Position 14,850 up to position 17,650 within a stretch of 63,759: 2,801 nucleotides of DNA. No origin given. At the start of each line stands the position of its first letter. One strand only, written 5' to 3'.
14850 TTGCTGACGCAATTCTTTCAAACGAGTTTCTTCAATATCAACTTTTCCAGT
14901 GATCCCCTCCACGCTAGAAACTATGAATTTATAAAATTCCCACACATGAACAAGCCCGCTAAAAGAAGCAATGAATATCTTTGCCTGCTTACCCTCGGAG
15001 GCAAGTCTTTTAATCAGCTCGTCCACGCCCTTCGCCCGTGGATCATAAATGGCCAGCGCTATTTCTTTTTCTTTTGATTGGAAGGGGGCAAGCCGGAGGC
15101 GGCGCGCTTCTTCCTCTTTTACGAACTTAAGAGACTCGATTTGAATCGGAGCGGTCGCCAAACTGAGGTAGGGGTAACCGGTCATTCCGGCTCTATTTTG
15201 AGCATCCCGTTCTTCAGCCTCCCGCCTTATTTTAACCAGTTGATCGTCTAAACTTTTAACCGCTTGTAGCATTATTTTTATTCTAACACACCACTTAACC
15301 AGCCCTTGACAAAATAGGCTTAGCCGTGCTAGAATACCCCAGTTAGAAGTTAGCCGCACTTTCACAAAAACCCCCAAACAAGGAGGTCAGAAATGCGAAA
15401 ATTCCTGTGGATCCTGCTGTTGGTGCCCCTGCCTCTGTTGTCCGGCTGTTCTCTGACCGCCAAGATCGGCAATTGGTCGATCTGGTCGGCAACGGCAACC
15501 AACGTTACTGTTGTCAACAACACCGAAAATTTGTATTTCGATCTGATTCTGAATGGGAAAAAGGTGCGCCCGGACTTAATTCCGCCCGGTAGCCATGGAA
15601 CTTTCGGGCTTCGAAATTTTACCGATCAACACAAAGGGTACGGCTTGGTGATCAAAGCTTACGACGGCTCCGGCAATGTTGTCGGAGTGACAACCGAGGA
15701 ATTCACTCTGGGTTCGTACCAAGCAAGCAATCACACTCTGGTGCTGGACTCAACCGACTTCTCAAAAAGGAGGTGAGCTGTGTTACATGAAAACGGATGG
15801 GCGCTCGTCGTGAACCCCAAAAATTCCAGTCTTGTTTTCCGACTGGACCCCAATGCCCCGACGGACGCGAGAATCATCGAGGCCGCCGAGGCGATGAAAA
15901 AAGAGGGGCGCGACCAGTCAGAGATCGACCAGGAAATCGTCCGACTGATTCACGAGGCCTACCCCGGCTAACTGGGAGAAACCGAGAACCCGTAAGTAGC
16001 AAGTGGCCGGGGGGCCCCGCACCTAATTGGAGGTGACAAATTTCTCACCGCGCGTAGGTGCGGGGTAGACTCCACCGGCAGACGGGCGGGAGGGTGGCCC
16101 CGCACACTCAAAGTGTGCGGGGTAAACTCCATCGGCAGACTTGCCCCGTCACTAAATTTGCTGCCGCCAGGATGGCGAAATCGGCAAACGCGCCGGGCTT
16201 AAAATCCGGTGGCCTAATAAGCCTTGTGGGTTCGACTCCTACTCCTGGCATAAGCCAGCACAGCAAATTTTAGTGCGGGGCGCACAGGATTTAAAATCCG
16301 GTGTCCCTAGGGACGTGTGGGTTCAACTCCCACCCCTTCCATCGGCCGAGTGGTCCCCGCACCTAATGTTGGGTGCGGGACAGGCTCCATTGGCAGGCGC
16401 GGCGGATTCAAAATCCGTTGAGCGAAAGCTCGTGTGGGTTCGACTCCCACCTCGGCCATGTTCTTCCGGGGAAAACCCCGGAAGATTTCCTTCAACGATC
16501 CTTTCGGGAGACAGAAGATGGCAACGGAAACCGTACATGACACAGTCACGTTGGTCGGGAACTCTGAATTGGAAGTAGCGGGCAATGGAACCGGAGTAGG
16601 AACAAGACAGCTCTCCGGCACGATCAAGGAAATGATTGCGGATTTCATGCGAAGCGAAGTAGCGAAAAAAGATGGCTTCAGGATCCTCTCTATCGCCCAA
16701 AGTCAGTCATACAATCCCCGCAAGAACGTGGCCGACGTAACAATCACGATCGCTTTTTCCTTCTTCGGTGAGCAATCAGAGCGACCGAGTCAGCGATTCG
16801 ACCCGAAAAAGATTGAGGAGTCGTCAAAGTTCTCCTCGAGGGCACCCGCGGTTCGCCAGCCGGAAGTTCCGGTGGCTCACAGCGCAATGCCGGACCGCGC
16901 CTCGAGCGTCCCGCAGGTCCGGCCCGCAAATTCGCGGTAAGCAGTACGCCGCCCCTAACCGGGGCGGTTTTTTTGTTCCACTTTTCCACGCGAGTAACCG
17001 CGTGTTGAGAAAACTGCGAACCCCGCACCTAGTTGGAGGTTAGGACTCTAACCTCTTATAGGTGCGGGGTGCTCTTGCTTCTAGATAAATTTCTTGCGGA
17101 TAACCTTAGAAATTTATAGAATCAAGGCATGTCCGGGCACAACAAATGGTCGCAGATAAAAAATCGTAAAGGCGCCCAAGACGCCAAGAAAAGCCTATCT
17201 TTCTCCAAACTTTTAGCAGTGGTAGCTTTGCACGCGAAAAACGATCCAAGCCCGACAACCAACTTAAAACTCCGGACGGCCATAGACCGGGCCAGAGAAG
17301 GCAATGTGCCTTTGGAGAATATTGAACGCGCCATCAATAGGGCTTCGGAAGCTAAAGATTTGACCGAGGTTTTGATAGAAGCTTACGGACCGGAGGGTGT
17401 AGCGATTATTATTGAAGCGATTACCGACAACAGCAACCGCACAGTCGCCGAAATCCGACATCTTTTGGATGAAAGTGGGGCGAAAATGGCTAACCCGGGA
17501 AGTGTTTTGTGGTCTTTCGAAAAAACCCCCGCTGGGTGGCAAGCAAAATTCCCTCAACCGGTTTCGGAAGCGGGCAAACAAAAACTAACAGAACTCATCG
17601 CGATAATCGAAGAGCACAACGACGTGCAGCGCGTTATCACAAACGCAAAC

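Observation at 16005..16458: Nested tRNA-Leu locus: hairpin-bearing tRNA-Leu genes, one interrupted by a TIR element that carries a clean replacement tRNA-Leu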

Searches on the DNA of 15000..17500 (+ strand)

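Call 5: search_dna_similar(query=window:15000-17500:+, collection=phages, mode=distant)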
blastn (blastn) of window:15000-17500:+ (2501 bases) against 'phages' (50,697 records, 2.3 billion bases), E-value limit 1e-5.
Records with a match: 5; places in all: 5; records where one place covers at least 80% of the query: 0.
Best place of each record, by identity: 80-90% 3; 60-80% 2.
By first word of the organism name: Xanthomonas 2; Ralstonia 1; Bacteriophage 1; uncultured 1.
By host as written in the record: Xanthomonas translucens pv. translucens (DSM 18974) 2; - 2; Ralstonia solanacearum 1.
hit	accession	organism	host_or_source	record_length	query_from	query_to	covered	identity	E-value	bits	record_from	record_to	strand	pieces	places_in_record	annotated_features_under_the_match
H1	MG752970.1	Ralstonia phage RsoM2USA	Ralstonia solanacearum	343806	1174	1452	5%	80.5%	3e-6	122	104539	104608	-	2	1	none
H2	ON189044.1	Xanthomonas phage Pfeifenkraut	Xanthomonas translucens pv. translucens ...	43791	1174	1251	3%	78.2%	1e-5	59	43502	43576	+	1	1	none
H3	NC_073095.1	Xanthomonas phage Pfeifenkraut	Xanthomonas translucens pv. translucens ...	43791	1174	1251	3%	78.2%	1e-5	59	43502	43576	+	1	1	none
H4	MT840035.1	Bacteriophage sp.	human fecal samples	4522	1392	1460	3%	80.0%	3e-6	61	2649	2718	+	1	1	record has no annotation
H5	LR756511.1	uncultured phage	metagenomic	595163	1392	1459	3%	80.9%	2e-7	65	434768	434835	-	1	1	record has no annotation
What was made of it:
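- Tried and rejected: BLAST of 15000-17500 against phage genomes gave only generic tRNA similarity (call 5).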

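Call 12: search_rna_families(source=window, start=15950, end=16520, threshold=evalue, max_evalue=10, show_alignments=6)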
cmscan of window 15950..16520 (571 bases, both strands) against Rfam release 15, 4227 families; matches with E-value up to 10: 13.
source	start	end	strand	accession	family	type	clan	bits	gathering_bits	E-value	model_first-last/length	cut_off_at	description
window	16166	16250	+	RF00005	tRNA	Gene; tRNA;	CL00001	56.7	29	1.3e-11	1-71/71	no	tRNA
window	16373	16457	+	RF01852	tRNA-Sec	Gene; tRNA;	CL00001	28.9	47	0.0012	1-91/91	no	Selenocysteine transfer RNA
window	16293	16341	-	RF04351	Plastid-psbl-rps4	Cis-reg;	-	21.1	68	0.07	1-53/53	no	Plastid-psbl-rps4 3UTR RNA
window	16292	16357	+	RF00233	Tymo_tRNA-like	Cis-reg;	-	18.5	40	0.18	1-84/84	no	Tymovirus/Pomovirus/Furovirus tRNA-like 3' UTR element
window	16420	16451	+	RF01053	Deinococcus_Y_RNA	Gene;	-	17.7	80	1.8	52-83/126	no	Deinococcus radiodurans Y RNA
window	16166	16251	-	RF04354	Plastid-ycf2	Cis-reg;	-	17.5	65.7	0.82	1-75/75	no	Plastid-ycf2 5UTR RNA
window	16412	16450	-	RF04351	Plastid-psbl-rps4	Cis-reg;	-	16.4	68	1.3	9-51/53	no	Plastid-psbl-rps4 3UTR RNA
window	16277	16344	+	RF00023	tmRNA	Gene;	CL00001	14.9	47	0.00055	1-374/374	no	transfer-messenger RNA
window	16098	16122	-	RF00756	mir-299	Gene; miRNA;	-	14.7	67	5.9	19-45/63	no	mir-299 microRNA precursor family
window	16073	16122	-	RF02401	ClpQY_promoter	Cis-reg;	-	14.6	42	1.2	1-57/57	no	ClpQY promoter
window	16011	16066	+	RF01529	CC3552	Gene; sRNA;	-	14.4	50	7.9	1-106/106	no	Cauldobacter sRNA CC3552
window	16062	16077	+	RF00023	tmRNA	Gene;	CL00001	7.8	47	0.59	1-374/374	no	transfer-messenger RNA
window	16119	16134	+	RF00023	tmRNA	Gene;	CL00001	6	47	3.4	1-374/374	no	transfer-messenger RNA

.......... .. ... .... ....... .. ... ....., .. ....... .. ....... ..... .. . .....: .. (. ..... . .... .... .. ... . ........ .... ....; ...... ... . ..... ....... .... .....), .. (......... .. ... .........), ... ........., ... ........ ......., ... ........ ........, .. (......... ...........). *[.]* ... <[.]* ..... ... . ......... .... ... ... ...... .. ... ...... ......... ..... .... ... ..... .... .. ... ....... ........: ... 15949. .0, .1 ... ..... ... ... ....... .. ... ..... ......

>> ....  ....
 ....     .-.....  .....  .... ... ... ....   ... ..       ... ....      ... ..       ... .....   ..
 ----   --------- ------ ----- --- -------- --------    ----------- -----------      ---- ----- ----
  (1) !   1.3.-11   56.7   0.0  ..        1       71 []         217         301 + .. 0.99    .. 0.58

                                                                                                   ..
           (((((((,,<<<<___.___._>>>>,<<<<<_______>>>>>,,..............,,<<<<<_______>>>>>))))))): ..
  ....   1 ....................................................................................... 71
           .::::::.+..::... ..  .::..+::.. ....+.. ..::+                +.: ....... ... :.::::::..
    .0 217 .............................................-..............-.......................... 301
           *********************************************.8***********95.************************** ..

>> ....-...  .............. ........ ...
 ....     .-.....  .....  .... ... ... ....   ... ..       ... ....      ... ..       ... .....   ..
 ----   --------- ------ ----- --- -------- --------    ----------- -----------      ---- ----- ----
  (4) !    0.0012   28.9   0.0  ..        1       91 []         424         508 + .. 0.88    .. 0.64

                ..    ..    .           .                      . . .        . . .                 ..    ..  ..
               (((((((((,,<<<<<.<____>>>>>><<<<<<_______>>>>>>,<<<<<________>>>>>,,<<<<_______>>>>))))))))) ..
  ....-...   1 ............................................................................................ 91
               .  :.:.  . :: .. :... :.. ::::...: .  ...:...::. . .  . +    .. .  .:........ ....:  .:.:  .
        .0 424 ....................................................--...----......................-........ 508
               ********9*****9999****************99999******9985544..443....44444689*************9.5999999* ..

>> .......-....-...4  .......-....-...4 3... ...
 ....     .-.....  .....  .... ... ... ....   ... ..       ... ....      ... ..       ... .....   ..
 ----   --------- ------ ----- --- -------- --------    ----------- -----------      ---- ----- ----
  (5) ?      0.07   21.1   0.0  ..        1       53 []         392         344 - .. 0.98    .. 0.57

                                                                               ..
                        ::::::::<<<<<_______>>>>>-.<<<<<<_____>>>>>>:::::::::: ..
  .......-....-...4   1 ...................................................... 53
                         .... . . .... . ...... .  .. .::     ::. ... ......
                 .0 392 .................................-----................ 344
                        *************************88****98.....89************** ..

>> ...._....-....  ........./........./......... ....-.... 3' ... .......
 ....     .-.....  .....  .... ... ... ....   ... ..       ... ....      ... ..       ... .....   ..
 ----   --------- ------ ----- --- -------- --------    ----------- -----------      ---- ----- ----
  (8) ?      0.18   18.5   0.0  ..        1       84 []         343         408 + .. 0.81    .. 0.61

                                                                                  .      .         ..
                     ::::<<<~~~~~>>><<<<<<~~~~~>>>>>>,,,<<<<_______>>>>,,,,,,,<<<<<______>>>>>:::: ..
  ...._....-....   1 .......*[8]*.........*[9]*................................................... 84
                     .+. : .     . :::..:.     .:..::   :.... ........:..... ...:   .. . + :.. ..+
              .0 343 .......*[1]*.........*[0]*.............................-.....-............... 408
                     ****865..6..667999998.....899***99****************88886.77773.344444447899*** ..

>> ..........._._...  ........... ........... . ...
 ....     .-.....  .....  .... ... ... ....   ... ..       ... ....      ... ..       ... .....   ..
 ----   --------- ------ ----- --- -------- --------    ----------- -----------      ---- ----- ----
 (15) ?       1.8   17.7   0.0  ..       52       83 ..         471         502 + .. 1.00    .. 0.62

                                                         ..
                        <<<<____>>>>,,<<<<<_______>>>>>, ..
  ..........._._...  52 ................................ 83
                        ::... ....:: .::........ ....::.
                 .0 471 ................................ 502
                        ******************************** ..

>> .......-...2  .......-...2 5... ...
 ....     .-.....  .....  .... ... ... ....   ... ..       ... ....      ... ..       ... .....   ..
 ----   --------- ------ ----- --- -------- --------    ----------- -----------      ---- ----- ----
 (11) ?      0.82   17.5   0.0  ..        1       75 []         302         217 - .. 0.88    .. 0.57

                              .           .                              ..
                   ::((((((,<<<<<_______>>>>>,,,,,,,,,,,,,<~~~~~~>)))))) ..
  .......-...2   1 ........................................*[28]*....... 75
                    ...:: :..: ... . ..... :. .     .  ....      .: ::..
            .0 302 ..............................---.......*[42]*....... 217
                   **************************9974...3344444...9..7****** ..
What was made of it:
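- On Group I intron in a tRNA gene: No Rfam intron match at E <= 10 (call 12).
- There is no bulge-helix-bulge geometry and no intron or ribozyme family match (call 12). There is no Rfam family match (call 12).
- Tried and rejected: Rfam at E <= 10 on 15950-16520 gave only the inner tRNA and weak tRNA-clan or chance hits (call 12).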
